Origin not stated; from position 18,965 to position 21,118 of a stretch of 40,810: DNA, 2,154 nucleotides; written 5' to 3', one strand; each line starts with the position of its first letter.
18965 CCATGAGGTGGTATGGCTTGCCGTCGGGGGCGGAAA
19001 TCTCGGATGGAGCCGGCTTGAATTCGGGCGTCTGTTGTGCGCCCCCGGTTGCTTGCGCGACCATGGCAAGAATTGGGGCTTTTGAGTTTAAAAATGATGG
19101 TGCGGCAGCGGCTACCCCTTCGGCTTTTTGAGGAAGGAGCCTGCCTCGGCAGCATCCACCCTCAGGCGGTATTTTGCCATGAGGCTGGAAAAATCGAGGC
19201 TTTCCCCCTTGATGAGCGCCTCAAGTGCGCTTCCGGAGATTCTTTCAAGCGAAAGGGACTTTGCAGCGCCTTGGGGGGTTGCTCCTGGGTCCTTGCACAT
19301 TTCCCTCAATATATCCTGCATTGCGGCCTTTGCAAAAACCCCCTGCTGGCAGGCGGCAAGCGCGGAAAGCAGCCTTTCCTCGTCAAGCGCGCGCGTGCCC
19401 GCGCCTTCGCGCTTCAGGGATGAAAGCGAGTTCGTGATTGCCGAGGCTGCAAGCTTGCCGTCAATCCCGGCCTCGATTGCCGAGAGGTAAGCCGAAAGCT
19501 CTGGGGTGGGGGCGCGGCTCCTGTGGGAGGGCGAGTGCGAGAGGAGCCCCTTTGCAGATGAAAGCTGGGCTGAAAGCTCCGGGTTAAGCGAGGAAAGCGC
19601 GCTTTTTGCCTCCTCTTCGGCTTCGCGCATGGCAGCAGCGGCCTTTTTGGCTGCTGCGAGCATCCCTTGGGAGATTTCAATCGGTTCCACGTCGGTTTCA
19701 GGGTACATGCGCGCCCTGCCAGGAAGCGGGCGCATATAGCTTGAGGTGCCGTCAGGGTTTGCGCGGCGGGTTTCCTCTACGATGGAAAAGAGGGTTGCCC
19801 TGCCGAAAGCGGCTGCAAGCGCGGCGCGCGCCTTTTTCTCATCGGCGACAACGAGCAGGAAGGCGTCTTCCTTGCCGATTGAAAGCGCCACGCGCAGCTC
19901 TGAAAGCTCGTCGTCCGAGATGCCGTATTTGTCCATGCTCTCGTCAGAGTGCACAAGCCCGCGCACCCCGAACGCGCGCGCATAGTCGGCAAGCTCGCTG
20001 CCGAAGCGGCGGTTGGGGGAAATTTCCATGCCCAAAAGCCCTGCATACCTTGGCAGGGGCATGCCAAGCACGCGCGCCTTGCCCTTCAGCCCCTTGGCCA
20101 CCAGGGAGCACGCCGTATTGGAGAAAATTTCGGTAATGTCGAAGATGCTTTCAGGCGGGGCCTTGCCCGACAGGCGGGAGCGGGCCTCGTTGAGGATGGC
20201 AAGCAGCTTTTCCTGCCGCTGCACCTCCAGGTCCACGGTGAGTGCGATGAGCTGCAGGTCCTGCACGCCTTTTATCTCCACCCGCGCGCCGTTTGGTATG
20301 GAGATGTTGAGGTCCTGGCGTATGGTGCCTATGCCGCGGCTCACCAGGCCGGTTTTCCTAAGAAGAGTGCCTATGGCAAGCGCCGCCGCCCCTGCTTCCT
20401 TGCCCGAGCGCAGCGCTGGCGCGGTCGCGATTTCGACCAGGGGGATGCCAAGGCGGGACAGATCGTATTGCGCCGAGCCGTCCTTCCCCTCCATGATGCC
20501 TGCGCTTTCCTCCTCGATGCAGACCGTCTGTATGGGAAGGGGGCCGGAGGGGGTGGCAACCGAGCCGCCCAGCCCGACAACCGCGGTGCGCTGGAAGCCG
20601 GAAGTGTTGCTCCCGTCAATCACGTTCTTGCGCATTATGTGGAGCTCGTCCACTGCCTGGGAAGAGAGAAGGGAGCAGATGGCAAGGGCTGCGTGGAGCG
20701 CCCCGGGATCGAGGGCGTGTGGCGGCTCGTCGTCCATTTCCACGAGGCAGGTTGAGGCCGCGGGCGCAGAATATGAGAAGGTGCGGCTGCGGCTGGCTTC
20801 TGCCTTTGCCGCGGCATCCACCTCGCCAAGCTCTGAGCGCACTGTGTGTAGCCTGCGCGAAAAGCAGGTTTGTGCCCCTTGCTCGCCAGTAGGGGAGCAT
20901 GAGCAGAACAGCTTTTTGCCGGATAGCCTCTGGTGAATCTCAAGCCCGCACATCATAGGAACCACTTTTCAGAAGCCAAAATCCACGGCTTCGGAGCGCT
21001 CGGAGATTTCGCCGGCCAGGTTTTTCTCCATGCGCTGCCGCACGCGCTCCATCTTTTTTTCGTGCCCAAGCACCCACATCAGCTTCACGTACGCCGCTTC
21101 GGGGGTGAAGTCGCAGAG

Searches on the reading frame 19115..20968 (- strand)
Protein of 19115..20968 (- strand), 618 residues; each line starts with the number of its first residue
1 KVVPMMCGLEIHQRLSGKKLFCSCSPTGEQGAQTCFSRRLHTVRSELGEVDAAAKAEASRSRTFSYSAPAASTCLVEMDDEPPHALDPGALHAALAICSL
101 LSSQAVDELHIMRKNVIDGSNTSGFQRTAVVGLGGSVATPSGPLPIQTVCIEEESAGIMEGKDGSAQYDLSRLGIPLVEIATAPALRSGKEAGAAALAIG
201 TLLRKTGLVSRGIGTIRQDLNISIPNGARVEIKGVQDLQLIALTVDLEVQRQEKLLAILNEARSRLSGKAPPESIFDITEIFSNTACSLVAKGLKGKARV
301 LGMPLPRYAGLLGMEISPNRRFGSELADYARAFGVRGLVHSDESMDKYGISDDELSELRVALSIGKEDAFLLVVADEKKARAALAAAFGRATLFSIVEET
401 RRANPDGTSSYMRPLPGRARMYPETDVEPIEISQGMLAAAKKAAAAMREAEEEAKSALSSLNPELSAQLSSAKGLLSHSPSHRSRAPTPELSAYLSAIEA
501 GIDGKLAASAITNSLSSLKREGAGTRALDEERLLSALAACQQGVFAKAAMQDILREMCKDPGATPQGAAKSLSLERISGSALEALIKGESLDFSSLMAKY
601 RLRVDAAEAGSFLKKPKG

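Call 92: search_protein_families(library=pfam, max_evalue=0.001, proteins=[window:19115-20968:-])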
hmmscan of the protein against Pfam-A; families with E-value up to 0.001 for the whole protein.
window:19115-20968:- (618 aa): 3 families
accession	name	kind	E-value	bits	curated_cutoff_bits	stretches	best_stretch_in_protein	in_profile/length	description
PF02934.20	GatB_N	-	6.4e-48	163.7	23.4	1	6-437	2-276/277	GatB/GatE catalytic domain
PF02938.19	GAD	-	3.5e-09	37.2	23.4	1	294-384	5-95/95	GAD domain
PF02637.23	GatB_Yqey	-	0.00011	22.5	27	1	497-587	6-99/148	GatB domain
